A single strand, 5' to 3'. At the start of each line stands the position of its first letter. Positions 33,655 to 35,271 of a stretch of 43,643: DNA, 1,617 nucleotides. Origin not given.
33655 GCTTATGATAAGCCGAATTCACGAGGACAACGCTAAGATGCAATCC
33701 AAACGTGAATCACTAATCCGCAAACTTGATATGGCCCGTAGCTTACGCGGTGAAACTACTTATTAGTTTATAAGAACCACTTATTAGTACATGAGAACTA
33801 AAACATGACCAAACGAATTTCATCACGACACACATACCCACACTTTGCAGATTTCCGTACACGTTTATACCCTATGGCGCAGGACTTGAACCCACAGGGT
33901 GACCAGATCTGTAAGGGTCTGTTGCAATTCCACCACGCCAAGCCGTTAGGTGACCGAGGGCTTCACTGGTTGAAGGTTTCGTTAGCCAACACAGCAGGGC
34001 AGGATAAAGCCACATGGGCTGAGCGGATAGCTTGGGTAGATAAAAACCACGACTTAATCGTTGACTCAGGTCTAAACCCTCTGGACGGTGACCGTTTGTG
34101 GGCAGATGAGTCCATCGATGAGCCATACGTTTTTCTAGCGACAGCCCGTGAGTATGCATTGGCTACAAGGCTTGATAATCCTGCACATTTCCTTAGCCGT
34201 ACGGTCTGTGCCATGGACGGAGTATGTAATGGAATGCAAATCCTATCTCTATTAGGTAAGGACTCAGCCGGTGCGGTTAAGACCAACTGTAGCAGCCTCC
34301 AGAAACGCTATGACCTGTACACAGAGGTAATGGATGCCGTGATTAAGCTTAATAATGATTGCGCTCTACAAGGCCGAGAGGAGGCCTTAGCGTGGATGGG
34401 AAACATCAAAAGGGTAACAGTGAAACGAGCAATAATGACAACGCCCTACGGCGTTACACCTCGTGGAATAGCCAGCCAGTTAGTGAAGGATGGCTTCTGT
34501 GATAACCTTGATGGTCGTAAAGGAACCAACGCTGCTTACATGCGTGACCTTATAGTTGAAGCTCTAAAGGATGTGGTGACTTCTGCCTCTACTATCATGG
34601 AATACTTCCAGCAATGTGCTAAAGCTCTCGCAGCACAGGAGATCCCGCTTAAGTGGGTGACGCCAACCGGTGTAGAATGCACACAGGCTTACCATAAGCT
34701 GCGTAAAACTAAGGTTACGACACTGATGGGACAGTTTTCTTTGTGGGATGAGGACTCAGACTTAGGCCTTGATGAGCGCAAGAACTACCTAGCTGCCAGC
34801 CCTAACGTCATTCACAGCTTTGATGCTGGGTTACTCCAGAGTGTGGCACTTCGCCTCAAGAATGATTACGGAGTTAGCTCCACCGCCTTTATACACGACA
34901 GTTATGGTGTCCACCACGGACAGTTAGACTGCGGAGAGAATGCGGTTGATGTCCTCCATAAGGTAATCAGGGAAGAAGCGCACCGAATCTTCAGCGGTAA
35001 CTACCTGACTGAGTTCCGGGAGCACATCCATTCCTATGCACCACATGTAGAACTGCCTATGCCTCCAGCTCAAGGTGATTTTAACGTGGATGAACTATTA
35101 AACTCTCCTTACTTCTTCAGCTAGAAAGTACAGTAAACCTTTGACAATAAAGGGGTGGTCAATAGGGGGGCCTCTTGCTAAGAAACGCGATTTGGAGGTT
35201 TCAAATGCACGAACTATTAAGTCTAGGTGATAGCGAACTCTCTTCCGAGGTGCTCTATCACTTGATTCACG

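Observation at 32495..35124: T7-type single-subunit RNA polymerase encoded as two separate genes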

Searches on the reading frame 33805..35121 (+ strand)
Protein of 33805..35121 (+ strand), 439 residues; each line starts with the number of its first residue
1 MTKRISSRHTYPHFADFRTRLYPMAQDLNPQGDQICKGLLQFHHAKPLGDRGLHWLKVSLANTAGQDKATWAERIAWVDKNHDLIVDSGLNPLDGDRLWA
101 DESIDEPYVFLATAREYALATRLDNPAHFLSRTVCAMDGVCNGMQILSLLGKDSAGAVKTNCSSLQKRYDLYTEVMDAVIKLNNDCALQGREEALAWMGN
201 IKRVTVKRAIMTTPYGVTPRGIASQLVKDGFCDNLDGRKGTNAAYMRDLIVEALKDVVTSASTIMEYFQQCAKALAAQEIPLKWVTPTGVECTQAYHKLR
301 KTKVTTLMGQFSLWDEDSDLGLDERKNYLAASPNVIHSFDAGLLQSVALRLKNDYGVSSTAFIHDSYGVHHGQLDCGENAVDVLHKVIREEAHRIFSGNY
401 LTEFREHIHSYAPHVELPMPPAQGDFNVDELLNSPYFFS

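Call 4: search_protein_families(library=pfam, proteins=[window:33805-35121:+], max_evalue=0.01)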
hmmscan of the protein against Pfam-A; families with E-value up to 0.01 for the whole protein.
window:33805-35121:+ (439 aa): 1 family
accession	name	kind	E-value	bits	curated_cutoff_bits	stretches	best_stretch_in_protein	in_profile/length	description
PF00940.24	RNA_pol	-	1.1e-85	288.6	22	1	46-410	1-370/448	DNA-dependent RNA polymerase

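Call 5: search_dna_similar(query=window:33805-35121:+, collection=phages, mode=protein, max_rows=40)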
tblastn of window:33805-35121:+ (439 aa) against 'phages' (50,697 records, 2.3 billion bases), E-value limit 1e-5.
Records with a match: 2840; places in all: 2876; records where one place covers at least 80% of the query: 2701.
Best place of each record, by identity: <60% 2840.
By first word of the organism name: Klebsiella 717; Escherichia 389; Pseudomonas 336; Acinetobacter 170; Vibrio 143; Salmonella 113; Yersinia 92; Pectobacterium 84; Xanthomonas 57; Ralstonia 55; and 77 more.
By host as written in the record: - 393; Klebsiella pneumoniae 383; Escherichia coli 135; Acinetobacter baumannii 61; Pseudomonas putida KT2440 and Paw85 53; Pseudomonas aeruginosa 46; Yersinia pestis 38; Pectobacterium atrosepticum DSM18077 33; and 716 more.
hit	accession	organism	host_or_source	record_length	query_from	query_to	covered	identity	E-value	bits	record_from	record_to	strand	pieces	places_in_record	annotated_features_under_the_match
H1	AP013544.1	uncultured phage_MedDCM-OCT-S45-C18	metagenomic fosmid library constructed ...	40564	6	439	99%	34.5%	2e-50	189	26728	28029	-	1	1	Mitochondrial DNA-directed RNA polymerase (RPO41)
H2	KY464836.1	Ralstonia phage RS-PI-1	Ralstonia solanacearum TB15-14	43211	15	439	97%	34.4%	1e-57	210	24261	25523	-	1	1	RNA polymerase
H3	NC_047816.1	Ralstonia phage RS-PI-1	Ralstonia solanacearum TB15-14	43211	15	439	97%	34.4%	1e-57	210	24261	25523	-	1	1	RNA polymerase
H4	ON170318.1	Ralstonia phage YO187_3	Ralstonia solanacearum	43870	11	439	98%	33.8%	2e-53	198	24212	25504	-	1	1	record has no annotation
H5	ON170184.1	Ralstonia phage YO106_1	Ralstonia solanacearum T394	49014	11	439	98%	33.8%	3e-54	200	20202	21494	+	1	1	record has no annotation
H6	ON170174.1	Ralstonia phage YO102_1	Ralstonia solanacearum T334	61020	11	439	98%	33.8%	3e-54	200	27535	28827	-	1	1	record has no annotation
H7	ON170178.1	Ralstonia phage YO103_7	Ralstonia solanacearum T379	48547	13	439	97%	33.9%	2e-51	192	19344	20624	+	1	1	record has no annotation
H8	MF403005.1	Agrobacterium phage Atu_ph02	Agrobacterium tumefaciens C58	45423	8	438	98%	33.4%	2e-63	227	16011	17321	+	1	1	RNA polymerase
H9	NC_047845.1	Agrobacterium phage Atu_ph02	Agrobacterium tumefaciens C58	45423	8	438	98%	33.4%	2e-63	227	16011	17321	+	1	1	RNA polymerase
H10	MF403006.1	Agrobacterium phage Atu_ph03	Agrobacterium tumefaciens C58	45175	8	438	98%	33.4%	2e-63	227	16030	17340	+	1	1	DNA-directed RNA polymerase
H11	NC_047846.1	Agrobacterium phage Atu_ph03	Agrobacterium tumefaciens C58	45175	8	438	98%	33.4%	2e-63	227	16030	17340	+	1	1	RNA polymerase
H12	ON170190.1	Ralstonia phage YO108_1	Ralstonia solanacearum T328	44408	11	439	98%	33.3%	4e-55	202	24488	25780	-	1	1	record has no annotation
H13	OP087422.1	Ralstonia phage BHDT_So9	Ralstonia solanacearum PS025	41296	11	438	97%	33.3%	5e-56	206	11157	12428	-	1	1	RNA polymerase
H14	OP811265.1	Ralstonia phage BHDTSo81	Ralstonia solanacearum PS025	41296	11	438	97%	33.3%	5e-56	206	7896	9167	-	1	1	RNA polymerase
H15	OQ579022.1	Ralstonia phage BHDT8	Ralstonia solanacearum PS025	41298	11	438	97%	33.3%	5e-56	206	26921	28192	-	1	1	DNA-directed RNA polymerase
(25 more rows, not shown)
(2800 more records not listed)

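Call 7: find_homologous_proteins(query=window:33805-35121:+, max_evalue=1e-20)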
Query window:33805-35121:+ (439 aa): 140 proteins with E <= 1e-20 among 3780 candidates; the best 120 are listed.
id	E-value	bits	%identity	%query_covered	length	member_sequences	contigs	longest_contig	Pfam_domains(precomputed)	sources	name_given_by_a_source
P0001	1.3e-271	919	88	100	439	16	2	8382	PF00940.25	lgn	-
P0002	4.6e-268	907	88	100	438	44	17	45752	PF00940.25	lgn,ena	-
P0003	3.4e-265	898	86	100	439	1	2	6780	PF00940.25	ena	-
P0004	4.6e-265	897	87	100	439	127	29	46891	PF00940.25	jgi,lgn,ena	-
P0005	3.9e-257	871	84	100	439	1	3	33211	PF00940.25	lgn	-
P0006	7.2e-151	521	56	98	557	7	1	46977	PF00940.25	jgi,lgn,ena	-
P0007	2.6e-143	496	54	98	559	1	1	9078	PF00940.25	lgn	-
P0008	2.3e-138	480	53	98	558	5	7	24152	PF00940.25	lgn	-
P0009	1.5e-135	470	51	98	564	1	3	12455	PF00940.25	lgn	-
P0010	1.5e-135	470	52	97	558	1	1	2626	PF00940.25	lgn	-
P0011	1.7e-133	464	52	97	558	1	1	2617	PF00940.25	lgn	-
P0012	2.0e-132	460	49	100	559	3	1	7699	PF00940.25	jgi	jgi:DNA-directed RNA polymerase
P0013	2.8e-132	460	52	98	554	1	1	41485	PF00940.25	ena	-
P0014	2.5e-131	457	50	98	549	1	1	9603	PF00940.25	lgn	-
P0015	1.0e-130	455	50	98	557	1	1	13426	PF00940.25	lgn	-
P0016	4.1e-129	449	51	98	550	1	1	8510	PF00940.25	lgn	-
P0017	4.3e-129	449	50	98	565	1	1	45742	PF00940.25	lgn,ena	-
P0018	6.9e-129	449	50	98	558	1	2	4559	PF00940.25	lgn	-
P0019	2.1e-128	447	49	98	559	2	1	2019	PF00940.25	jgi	jgi:DNA-directed RNA polymerase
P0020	1.3e-127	444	50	98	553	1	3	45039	PF00940.25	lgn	-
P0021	1.0e-126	441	50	98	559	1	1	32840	PF00940.25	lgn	-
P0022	7.2e-126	439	48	98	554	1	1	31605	PF00940.25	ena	-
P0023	1.4e-122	428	48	98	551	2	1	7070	PF00940.25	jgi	jgi:DNA-directed RNA polymerase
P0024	1.4e-122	428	48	98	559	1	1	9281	PF00940.25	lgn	-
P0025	4.5e-118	413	49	98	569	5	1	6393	PF00940.25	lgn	-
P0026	1.5e-117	411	46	100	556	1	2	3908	PF00940.25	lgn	-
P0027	8.5e-116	405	46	98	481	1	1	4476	PF00940.25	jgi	-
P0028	9.6e-116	405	47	98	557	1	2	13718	PF00940.25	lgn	-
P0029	2.7e-115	404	46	98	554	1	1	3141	PF00940.25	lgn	-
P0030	2.2e-113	397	49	98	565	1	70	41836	PF00940.25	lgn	-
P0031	1.3e-112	395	46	98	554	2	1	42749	PF00940.25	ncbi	-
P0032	2.4e-112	394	46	98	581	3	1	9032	PF00940.25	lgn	-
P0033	1.4e-110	388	47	98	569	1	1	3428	PF00940.25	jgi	-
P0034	1.5e-110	388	46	98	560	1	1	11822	PF00940.25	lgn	-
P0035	2.4e-110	387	46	97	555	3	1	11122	PF00940.25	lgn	-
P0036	3.1e-110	387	46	98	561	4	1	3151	PF00940.25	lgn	-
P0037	5.0e-110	386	47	98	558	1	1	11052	PF00940.25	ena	-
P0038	1.4e-109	385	46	98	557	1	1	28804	PF00940.25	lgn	-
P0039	3.0e-109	384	44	98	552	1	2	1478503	PF00940.25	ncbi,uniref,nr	ncbi:hypothetical protein KAJ83_01680 [Marivibrio halodurans]|uniref:DNA-directed RNA polymerase n=1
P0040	9.9e-109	382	45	98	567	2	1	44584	PF00940.25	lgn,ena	-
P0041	1.9e-108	381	45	97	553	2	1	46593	PF00940.25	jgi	jgi:DNA-directed RNA polymerase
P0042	8.4e-108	379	46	98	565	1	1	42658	PF00940.25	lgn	-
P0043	2.1e-107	378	45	98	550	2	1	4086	PF00940.25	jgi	jgi:DNA-directed RNA polymerase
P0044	3.2e-107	377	46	98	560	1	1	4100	PF00940.25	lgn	-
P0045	1.3e-105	372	45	98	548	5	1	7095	PF00940.25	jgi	jgi:DNA-directed RNA polymerase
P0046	1.5e-105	372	44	98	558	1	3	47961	PF00940.25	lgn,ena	-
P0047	1.9e-105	371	44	98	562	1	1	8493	PF00940.25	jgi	jgi:DNA-directed RNA polymerase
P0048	3.2e-105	371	46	98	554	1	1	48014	PF00940.25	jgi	jgi:DNA-directed RNA polymerase, mitochondrial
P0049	4.9e-105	370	45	98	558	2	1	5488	PF00940.25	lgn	-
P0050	2.0e-104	368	45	98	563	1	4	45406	PF00940.25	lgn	-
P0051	2.8e-104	367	45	98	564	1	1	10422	PF00940.25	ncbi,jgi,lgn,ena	jgi:DNA-directed RNA polymerase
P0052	3.7e-104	367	46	98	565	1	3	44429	PF00940.25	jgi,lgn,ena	jgi:DNA-directed RNA polymerase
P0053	7.5e-104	366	45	98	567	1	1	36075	PF00940.25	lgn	-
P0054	2.2e-103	364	44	99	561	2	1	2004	PF00940.25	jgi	jgi:DNA-directed RNA polymerase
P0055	2.4e-103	364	43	98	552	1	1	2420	PF00940.25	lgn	-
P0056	2.7e-103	364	44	98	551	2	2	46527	PF00940.25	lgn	-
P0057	3.6e-103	364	44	98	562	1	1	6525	PF00940.25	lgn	-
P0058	6.2e-103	363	45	97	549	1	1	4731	PF00940.25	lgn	-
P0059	7.7e-103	363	44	99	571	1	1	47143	PF00940.25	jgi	jgi:DNA-directed RNA polymerase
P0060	7.8e-103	363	44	98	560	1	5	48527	PF00940.25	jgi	jgi:DNA-directed RNA polymerase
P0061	1.3e-102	362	44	98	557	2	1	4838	PF00940.25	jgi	jgi:DNA-directed RNA polymerase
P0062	1.6e-102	362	43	98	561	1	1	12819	PF00940.25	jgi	jgi:DNA-directed RNA polymerase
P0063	1.8e-101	358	44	98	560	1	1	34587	PF00940.25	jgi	-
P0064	2.5e-101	358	44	98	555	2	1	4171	PF00940.25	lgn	-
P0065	2.6e-101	358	45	98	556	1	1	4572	PF00940.25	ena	-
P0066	3.3e-101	357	44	97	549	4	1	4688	PF00940.25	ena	-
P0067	5.6e-101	357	44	97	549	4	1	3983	PF00940.25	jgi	jgi:DNA-directed RNA polymerase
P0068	7.6e-101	356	44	98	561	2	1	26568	PF00940.25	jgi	jgi:DNA-directed RNA polymerase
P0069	3.8e-100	354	44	98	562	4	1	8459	PF00940.25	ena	-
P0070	9.7e-100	352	44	98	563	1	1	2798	PF00940.25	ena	-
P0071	1.9e-99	351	45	98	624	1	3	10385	PF00940.25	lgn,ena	-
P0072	2.2e-98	348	42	98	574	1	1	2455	PF00940.25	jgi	jgi:DNA-directed RNA polymerase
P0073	1.3e-97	345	42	98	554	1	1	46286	PF00940.25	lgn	-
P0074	1.6e-97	345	44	97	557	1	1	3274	PF00940.25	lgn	-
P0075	4.2e-97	344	43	98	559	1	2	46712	PF00940.25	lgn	-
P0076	3.7e-96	341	41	100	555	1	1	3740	PF00940.25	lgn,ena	-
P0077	4.3e-96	340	43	98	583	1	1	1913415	PF00940.25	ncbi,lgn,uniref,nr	ncbi:DNA-directed RNA polymerase [Devosia enhydra]|uniref:DNA-directed RNA polymerase n=1 Tax=Devosi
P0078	1.2e-95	339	43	98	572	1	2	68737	PF00940.25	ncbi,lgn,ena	-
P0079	3.1e-95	338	42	100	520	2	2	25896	PF00940.25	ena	-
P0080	5.9e-95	337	42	98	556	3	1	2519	PF00940.25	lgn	-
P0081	1.0e-94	336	43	98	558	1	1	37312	PF00940.25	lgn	-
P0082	1.7e-94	335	42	98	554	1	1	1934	PF00940.25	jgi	jgi:DNA-directed RNA polymerase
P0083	5.7e-94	333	41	98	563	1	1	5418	PF00940.25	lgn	-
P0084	1.2e-93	332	40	98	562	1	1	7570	PF00940.25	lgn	-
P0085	1.2e-92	329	42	98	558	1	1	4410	PF00940.25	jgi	jgi:DNA-directed RNA polymerase, mitochondrial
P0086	4.5e-92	327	41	98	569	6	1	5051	PF00940.25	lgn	-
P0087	5.9e-92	327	42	98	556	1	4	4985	PF00940.25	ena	-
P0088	1.6e-91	325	40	98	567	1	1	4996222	PF00940.25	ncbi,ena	-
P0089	3.9e-91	324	41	98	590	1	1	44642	PF00940.25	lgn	-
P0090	6.9e-91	323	40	98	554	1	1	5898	PF00940.25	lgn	-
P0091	1.8e-90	322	49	78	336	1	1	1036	PF00940.25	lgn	-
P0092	2.5e-90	321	42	99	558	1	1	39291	PF00940.25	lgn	-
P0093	2.6e-90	321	39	98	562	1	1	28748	PF00940.25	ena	-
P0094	3.8e-90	321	41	98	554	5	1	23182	PF00940.25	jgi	-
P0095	4.1e-90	321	40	98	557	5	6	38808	PF00940.25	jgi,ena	-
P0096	5.3e-90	320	41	98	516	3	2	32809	PF00940.25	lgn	-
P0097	1.5e-88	316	41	98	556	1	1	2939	PF00940.25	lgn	-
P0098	1.9e-88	315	40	97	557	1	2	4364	PF00940.25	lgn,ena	-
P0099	2.0e-88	315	41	98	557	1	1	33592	PF00940.25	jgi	jgi:DNA-directed RNA polymerase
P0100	2.9e-88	315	41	98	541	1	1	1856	PF00940.25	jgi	jgi:DNA-directed RNA polymerase, mitochondrial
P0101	4.3e-88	314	40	98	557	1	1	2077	PF00940.25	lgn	-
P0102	6.1e-88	314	41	99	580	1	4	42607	PF00940.25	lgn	-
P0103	9.2e-88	313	42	98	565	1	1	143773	PF00940.25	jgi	-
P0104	8.5e-87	310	41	98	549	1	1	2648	PF00940.25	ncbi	-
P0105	6.3e-86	307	41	98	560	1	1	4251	PF00940.25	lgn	-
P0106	6.3e-86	307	40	98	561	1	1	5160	PF00940.25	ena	-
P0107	8.1e-86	307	41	98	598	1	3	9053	PF00940.25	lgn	-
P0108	3.6e-83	298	40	98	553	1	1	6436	PF00940.25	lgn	-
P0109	4.7e-83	297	40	98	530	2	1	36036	PF00940.25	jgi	jgi:DNA-directed RNA polymerase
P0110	6.3e-82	294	40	98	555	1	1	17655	PF00940.25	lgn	-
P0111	2.0e-80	289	38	98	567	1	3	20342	PF00940.25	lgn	-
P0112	2.5e-80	288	39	95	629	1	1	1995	PF14700.12,PF00940.25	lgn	-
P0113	2.9e-80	288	39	98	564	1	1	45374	PF00940.25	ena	-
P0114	4.5e-80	288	39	98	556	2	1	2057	PF00940.25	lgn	-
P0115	8.1e-79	284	48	72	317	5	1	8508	PF00940.25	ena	-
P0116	2.3e-76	275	36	98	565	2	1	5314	PF00940.25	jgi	jgi:DNA-directed RNA polymerase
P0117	4.0e-75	271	40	85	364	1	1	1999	PF00940.25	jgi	jgi:DNA-directed RNA polymerase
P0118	3.1e-74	268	38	97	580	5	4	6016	PF00940.25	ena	-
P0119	9.9e-73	263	40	97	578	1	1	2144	PF00940.25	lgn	-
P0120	1.0e-71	260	38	97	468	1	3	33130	PF00940.25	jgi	jgi:DNA-directed RNA polymerase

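Call 10: find_encoding_contigs(protein=P0006, flank=5000, max_places=3)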
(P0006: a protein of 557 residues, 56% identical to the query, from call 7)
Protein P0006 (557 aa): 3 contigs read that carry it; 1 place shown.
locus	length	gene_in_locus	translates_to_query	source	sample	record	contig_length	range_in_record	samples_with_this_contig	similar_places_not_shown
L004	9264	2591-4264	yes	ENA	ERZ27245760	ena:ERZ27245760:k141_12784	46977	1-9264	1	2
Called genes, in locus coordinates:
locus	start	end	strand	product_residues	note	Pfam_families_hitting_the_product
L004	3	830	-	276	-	?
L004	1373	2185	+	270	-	PF14700:RPOL_N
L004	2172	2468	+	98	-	-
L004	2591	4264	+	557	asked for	PF00940:RNA_pol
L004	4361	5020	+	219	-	PF10991:Enc34_ssDNA-bd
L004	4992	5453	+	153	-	PF05866:RusA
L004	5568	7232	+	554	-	PF21268:Helic-prim_T7_N, PF01751:Toprim (weak), PF13155:Toprim_2, PF13662:Toprim_4 (weak), PF03796:DnaB_C, PF13481:AAA_25 (faint)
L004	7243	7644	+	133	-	-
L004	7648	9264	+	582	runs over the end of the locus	PF00476:DNA_pol_A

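Call 15: find_related_loci(query=window:33805-35121:+, collection=viral_contigs, flank=4000)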
Query window:33805-35121:+ (439 aa) in viral_contigs; peptide patterns used: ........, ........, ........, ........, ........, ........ (x = any residue, [..] = any of these).
4 stretches matched a pattern; 2 encode a relative of the query (tblastn E <= 1e-3); 2 distinct loci.
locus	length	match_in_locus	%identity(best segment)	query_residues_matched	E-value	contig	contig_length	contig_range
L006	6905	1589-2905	92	1-439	0e+0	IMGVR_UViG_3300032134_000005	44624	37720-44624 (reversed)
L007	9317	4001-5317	87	1-439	0e+0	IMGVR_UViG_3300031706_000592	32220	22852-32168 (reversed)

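Call 16: find_related_loci(query=window:33805-35121:+, collection=genome_contigs, flank=6000)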
Query window:33805-35121:+ (439 aa) in genome_contigs; peptide patterns used: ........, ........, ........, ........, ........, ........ (x = any residue, [..] = any of these).
38 stretches matched a pattern; 1 encode a relative of the query (tblastn E <= 1e-3); 1 distinct loci.
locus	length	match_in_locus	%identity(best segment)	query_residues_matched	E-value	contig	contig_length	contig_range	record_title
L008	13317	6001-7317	92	1-439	0e+0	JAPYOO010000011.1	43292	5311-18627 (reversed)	MAG: Bermanella sp. isolate MOW.maxbin2.006 MOW_642_length_43292_cov_304.944284, whole genome shotgun sequence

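Call 25: find_related_loci(query=A1, collection=viral_contigs, flank=4500)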
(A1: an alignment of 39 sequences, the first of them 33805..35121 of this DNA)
Query A1 (439 aa) in viral_contigs; peptide patterns used: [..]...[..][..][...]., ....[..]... (x = any residue, [..] = any of these).
600 stretches matched a pattern (row limit reached: there are more); 593 encode a relative of the query (tblastn E <= 1e-3); the best 80 are kept; 80 distinct loci.
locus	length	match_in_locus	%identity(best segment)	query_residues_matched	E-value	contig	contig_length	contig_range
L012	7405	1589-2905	92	1-439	0e+0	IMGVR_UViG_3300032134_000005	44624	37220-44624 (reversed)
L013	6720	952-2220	49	8-439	2e-127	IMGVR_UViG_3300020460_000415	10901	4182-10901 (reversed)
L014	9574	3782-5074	48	11-439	2e-126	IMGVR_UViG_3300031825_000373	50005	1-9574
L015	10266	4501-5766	48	11-439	2e-124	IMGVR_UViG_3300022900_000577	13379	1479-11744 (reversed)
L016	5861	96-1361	47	8-439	4e-121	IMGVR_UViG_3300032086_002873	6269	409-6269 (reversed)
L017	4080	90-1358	46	11-439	5e-123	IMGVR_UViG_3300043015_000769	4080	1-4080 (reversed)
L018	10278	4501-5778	46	8-439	8e-120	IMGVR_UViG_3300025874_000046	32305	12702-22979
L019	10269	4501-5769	44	11-439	3e-117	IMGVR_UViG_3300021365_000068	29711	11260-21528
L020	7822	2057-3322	45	11-439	3e-115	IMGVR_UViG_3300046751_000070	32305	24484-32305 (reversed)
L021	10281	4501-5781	46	11-439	9e-114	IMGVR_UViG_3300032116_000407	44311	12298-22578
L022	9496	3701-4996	41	12-439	2e-96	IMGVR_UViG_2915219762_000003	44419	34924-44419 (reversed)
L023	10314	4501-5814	42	12-439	2e-88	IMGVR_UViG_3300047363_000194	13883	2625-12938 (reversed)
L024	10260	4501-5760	39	11-429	4e-85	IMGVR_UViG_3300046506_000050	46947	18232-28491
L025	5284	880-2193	41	12-439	8e-84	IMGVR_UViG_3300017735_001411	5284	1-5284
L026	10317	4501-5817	39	11-439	6e-84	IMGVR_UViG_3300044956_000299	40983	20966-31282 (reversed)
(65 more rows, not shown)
